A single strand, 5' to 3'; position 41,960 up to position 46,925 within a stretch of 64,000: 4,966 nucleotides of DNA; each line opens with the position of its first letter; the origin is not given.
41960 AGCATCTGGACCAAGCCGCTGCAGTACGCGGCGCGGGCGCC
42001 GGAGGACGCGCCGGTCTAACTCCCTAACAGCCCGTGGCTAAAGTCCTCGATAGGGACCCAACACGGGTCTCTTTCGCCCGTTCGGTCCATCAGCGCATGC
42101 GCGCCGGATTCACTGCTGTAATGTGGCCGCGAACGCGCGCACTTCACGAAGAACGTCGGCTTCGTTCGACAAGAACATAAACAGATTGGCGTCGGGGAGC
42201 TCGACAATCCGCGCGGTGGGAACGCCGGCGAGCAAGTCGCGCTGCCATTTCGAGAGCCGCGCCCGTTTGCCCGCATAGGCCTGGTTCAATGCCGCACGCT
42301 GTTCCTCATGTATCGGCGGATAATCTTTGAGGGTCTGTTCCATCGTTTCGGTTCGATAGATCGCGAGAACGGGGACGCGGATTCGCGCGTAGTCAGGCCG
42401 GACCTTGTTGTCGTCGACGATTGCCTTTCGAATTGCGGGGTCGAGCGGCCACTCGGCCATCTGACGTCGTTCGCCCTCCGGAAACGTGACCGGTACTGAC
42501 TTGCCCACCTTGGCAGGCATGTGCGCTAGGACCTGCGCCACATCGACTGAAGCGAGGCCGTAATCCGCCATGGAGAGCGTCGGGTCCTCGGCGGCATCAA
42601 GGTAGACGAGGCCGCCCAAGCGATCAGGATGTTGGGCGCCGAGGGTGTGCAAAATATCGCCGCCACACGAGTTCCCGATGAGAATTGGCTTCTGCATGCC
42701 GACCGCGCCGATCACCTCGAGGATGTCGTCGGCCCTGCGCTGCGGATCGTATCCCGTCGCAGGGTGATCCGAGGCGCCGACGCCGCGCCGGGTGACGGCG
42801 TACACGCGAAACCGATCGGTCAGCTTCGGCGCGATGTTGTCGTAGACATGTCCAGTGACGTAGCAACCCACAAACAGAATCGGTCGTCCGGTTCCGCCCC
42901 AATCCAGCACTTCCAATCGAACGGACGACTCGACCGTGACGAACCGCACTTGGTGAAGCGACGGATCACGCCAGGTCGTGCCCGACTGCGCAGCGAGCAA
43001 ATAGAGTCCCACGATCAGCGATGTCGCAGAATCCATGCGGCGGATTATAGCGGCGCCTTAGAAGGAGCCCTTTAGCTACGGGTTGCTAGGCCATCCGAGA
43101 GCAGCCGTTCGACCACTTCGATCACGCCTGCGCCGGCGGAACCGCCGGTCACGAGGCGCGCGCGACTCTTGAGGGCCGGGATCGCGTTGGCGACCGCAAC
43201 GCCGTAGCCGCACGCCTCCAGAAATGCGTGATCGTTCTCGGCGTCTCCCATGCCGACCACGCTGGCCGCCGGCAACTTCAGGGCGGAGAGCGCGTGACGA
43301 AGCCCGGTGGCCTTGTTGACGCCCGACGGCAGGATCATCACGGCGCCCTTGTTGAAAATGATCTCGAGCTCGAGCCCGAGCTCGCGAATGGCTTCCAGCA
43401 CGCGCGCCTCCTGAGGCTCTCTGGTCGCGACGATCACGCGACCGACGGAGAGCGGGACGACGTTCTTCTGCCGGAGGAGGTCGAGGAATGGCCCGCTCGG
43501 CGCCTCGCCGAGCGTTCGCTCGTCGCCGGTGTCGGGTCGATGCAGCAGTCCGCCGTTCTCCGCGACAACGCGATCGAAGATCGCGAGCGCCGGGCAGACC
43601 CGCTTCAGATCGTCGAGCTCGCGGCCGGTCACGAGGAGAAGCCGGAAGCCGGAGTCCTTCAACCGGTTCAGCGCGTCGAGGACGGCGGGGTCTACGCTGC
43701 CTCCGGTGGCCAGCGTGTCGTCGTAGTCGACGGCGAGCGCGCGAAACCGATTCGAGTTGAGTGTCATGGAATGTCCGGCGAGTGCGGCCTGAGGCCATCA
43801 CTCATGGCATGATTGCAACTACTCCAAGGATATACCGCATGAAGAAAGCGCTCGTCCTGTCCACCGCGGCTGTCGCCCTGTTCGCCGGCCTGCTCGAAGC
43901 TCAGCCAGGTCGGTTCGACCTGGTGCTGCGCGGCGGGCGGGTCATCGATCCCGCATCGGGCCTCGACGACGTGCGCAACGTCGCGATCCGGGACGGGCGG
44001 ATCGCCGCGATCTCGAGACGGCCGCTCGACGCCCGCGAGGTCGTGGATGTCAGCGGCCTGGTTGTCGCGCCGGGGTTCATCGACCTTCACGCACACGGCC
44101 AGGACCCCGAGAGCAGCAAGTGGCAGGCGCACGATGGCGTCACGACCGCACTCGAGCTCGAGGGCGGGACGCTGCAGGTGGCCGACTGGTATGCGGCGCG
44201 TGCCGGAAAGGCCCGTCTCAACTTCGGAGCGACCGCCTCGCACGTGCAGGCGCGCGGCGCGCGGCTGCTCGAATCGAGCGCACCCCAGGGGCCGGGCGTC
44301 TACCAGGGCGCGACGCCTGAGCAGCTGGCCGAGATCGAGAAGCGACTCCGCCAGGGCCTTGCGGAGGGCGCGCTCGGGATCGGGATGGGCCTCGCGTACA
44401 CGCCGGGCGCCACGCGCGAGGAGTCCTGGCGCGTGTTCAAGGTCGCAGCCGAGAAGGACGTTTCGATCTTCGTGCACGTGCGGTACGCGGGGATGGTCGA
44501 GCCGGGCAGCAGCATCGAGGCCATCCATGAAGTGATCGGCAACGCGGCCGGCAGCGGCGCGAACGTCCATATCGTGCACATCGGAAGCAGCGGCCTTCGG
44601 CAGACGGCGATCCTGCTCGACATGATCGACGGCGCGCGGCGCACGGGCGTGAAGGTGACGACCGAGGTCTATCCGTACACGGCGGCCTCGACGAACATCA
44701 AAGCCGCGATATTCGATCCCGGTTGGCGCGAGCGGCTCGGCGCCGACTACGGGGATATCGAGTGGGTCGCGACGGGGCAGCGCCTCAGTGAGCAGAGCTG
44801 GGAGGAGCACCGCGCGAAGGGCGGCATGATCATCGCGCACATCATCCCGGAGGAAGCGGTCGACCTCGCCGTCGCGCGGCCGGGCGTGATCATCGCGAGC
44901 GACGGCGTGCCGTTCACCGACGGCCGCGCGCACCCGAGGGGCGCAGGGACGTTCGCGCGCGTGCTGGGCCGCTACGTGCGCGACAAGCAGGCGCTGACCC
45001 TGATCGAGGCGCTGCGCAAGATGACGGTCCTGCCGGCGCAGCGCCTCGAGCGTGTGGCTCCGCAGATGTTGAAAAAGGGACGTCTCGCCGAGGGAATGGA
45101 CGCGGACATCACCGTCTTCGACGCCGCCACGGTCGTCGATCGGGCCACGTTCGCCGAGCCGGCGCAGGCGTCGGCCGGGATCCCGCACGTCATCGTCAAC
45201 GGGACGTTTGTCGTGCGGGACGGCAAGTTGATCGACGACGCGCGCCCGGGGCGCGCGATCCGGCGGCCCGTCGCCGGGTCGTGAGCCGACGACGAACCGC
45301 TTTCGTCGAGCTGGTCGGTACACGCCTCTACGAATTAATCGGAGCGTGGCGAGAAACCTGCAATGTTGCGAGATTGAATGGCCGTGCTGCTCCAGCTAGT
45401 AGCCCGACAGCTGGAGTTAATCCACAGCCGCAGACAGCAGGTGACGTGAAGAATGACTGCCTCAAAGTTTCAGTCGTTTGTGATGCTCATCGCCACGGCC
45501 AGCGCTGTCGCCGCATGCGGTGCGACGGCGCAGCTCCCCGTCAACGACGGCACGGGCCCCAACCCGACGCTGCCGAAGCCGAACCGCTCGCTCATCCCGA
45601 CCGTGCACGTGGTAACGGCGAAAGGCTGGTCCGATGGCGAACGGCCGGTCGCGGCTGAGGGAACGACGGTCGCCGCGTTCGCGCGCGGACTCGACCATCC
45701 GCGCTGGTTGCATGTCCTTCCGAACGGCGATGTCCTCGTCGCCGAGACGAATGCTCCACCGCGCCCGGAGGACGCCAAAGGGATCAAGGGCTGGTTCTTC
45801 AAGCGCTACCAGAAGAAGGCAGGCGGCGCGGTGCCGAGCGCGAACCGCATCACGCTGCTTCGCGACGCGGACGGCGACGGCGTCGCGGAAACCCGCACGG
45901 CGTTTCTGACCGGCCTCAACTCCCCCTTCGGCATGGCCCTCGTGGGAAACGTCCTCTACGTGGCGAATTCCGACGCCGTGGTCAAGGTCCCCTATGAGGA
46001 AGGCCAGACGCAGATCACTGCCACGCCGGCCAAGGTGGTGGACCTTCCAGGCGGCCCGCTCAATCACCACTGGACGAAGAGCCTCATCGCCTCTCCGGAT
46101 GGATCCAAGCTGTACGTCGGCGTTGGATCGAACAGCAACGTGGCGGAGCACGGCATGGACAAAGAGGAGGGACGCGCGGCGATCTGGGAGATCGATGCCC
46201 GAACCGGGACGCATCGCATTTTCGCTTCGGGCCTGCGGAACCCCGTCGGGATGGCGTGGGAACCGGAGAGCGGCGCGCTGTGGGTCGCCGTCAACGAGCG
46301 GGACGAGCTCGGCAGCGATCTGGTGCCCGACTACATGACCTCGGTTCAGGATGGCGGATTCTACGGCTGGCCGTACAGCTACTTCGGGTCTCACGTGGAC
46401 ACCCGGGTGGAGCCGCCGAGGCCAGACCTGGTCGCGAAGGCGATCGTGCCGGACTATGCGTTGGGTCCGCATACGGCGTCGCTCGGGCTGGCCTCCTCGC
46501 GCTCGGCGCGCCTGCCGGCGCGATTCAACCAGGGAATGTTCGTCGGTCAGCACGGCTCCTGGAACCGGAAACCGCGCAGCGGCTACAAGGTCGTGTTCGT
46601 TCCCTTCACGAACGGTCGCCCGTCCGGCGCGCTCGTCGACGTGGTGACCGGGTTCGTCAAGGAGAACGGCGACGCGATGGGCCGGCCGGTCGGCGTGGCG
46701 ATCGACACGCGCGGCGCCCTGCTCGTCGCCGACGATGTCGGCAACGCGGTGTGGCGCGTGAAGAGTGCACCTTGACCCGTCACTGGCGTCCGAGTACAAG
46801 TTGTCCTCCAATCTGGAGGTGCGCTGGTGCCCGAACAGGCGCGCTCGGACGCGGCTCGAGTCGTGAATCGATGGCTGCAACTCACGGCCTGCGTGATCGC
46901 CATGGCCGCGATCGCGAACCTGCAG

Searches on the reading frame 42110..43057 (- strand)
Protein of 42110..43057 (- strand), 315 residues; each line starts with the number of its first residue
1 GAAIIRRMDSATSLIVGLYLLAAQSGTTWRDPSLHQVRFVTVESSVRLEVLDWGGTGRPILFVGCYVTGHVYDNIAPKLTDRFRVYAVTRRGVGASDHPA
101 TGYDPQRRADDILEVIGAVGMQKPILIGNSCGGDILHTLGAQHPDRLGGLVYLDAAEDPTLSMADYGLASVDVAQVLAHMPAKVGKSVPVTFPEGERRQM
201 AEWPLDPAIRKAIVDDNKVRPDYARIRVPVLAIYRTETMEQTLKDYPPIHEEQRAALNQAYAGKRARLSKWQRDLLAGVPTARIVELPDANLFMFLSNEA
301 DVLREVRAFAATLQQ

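Call 84: search_protein_families(library=pfam, proteins=[window:42110-43057:-], max_evalue=0.00001)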
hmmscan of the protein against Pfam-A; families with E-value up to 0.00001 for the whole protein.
window:42110-43057:- (315 aa): 3 families
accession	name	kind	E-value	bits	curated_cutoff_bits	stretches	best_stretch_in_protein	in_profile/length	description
PF12697.13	Abhydrolase_6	-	1.1e-12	49.6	26.3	1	70-302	16-214/217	Alpha/beta hydrolase family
PF00561.26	Abhydrolase_1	-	3.7e-12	46.9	25.8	1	60-162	3-105/245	alpha/beta hydrolase fold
PF12146.15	Hydrolase_4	-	1.8e-06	27.9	27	1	69-226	17-170/239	Serine aminopeptidase, S33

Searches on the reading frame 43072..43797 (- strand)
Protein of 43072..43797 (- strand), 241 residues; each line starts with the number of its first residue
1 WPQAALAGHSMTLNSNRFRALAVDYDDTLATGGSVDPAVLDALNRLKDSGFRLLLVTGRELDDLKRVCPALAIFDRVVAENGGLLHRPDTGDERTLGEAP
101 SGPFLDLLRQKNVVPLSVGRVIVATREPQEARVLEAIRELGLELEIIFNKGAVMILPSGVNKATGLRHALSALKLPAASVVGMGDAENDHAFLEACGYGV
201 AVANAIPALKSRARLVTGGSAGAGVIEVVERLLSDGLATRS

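Call 84: search_protein_families(library=pfam, proteins=[window:43072-43797:-], max_evalue=0.00001)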
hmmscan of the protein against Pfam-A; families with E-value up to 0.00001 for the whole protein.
window:43072-43797:- (241 aa): 3 families
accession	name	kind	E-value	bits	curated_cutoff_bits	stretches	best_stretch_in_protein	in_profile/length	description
PF08282.18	Hydrolase_3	-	7.7e-28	98.3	20.9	2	124-228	148-254/255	haloacid dehalogenase-like hydrolase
PF05116.19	S6PP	-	1.7e-11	44.6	20.3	1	131-208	134-212/247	Sucrose-6F-phosphate phosphohydrolase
PF00702.32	Hydrolase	-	1.5e-08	35.7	26.4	0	104-197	106-191/191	haloacid dehalogenase-like hydrolase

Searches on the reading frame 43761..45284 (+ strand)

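Call 84: search_protein_families(library=pfam, proteins=[window:43761-45284:+], max_evalue=0.00001)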
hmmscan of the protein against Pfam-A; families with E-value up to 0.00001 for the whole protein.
window:43761-45284:+ (507 aa): 2 families
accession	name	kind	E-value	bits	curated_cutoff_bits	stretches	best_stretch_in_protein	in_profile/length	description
PF07969.17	Amidohydro_3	-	5.1e-20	72.8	29.7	1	93-485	1-472/472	Amidohydrolase family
PF01979.26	Amidohydro_1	-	1.7e-14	54.3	25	1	101-482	1-343/345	Amidohydrolase family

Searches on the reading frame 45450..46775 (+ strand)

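Call 84: search_protein_families(library=pfam, proteins=[window:45450-46775:+], max_evalue=0.00001)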
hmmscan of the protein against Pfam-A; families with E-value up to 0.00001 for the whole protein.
window:45450-46775:+ (441 aa): 2 families
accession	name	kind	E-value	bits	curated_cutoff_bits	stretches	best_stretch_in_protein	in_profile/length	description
PF07995.17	GSDH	-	5.5e-11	42.8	25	1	176-365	83-275/332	Glucose / Sorbosone dehydrogenase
PF23500.1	DUF7133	-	1.5e-07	31.5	27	1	91-294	36-217/385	Domain of unknown function (DUF7133)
